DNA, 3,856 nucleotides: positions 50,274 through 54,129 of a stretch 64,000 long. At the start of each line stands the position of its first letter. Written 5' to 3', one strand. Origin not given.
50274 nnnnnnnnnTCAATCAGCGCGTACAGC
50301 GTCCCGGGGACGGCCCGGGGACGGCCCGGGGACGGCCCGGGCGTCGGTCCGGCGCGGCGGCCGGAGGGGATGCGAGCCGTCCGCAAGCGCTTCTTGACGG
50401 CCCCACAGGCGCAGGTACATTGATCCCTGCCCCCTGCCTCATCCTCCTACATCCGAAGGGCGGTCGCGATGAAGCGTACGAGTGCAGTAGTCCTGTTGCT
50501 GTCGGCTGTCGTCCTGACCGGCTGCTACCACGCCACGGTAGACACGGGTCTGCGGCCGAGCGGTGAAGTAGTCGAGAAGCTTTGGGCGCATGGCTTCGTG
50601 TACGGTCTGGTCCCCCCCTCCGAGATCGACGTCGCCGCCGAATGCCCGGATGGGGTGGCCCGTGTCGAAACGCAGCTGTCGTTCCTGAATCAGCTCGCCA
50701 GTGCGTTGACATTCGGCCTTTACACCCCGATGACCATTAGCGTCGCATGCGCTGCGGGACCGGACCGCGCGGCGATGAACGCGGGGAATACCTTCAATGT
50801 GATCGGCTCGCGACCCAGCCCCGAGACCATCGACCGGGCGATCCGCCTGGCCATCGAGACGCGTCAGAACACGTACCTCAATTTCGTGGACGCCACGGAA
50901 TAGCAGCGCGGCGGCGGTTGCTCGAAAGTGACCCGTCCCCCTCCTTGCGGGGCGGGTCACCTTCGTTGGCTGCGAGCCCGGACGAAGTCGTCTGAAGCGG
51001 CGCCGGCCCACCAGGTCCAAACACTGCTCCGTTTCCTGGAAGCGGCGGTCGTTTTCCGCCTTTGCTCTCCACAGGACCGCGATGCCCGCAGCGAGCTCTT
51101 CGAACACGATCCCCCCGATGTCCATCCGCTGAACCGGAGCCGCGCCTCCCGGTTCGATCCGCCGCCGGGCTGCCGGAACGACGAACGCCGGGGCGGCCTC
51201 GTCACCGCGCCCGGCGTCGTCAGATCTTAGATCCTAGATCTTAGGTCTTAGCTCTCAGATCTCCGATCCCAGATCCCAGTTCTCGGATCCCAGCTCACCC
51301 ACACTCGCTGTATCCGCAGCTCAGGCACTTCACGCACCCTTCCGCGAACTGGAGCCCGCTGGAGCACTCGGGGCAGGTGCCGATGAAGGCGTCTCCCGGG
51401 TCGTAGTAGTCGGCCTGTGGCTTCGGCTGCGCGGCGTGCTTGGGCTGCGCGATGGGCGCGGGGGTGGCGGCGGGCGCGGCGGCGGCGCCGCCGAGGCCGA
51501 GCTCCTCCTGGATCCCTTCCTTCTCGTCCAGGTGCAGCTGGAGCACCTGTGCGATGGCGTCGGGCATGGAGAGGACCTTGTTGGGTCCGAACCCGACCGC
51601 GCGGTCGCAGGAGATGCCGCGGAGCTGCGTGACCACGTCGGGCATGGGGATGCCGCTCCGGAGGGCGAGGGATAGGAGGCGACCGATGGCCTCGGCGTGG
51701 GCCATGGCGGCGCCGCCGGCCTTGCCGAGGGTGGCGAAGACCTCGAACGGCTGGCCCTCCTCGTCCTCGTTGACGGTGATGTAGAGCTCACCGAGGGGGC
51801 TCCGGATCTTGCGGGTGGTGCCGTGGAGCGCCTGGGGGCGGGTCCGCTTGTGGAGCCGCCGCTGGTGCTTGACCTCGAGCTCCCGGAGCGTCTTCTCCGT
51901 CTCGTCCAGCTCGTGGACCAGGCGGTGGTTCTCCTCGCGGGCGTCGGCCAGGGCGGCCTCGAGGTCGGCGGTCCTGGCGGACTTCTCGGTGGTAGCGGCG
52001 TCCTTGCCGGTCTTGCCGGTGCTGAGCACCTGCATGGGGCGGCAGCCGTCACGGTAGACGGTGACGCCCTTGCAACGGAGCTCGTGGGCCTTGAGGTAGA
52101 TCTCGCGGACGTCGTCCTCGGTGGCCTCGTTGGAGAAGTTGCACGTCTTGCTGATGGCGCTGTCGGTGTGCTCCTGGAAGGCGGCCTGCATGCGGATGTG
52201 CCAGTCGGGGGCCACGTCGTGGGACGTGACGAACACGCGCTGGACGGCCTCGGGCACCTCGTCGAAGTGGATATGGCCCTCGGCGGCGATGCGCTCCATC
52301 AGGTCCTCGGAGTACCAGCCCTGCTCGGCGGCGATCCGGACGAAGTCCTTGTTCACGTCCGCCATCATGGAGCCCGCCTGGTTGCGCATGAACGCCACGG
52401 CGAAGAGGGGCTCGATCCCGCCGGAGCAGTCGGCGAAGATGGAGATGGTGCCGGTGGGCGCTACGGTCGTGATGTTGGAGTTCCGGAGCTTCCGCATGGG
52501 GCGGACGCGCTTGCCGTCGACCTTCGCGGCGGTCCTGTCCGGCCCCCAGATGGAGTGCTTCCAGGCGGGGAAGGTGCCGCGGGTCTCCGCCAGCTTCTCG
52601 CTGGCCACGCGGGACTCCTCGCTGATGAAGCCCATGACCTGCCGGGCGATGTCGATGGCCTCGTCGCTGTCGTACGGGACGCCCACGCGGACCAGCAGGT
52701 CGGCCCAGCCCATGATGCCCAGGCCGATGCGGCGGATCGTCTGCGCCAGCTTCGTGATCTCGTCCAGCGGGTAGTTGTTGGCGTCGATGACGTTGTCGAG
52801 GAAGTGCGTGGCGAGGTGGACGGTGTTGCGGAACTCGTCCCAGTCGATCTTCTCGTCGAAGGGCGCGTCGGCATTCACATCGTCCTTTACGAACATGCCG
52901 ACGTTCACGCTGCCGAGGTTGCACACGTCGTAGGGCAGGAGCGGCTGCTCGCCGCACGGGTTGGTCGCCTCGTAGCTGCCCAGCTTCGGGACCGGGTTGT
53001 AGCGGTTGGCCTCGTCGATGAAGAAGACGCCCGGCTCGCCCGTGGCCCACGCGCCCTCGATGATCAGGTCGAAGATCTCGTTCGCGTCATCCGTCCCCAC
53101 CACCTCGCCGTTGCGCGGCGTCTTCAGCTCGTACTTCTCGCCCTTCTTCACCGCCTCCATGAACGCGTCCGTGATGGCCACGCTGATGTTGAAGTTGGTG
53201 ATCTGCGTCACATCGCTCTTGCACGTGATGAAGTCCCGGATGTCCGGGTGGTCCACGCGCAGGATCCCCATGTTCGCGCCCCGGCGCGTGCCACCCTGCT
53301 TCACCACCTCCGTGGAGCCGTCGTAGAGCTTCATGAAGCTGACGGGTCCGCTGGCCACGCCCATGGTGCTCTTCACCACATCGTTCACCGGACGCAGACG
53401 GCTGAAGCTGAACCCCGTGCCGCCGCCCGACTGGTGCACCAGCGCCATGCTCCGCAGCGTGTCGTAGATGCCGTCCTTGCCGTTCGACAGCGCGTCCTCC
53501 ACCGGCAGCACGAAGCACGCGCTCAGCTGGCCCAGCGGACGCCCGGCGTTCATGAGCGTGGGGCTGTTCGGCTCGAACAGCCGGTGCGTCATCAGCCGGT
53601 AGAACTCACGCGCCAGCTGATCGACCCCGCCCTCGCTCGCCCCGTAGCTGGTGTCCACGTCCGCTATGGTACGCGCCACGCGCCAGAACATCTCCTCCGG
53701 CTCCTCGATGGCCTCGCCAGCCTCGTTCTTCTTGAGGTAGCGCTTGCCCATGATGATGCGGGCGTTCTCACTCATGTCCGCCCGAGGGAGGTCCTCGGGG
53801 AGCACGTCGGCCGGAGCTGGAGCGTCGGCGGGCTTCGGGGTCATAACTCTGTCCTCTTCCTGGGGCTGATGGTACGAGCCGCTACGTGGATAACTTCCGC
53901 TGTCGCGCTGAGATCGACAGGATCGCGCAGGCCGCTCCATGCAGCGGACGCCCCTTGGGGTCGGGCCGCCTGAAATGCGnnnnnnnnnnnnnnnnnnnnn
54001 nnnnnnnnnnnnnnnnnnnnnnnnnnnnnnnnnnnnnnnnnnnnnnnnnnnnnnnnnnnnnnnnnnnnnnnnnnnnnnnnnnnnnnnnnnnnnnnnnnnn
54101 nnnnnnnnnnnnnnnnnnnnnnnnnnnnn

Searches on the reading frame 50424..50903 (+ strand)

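Call 53: search_protein_families(library=pfam, proteins=[window:50424-50903:+], max_evalue=0.0001)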
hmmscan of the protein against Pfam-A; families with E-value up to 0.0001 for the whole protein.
window:50424-50903:+ (159 aa): 1 family
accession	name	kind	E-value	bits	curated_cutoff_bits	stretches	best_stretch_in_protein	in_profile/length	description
PF06291.16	Lambda_Bor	-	5e-19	68.6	25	1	38-109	3-75/75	Bor protein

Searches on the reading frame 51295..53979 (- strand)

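Call 53: search_protein_families(library=pfam, proteins=[window:51295-53979:-], max_evalue=0.0001)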
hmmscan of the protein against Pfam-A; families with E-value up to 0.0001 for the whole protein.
window:51295-53979:- (894 aa): 3 families
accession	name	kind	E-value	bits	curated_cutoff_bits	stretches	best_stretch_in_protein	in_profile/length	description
PF02867.20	Ribonuc_red_lgC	-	7.6e-127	424.5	23.9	1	153-642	1-523/523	Ribonucleotide reductase, barrel domain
PF12637.14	TSCPD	-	1.6e-21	76.8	22.8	1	729-817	13-88/88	TSCPD domain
PF00317.26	Ribonuc_red_lgN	-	6.5e-21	74.6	28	1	70-150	4-77/77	Ribonucleotide reductase, all-alpha domain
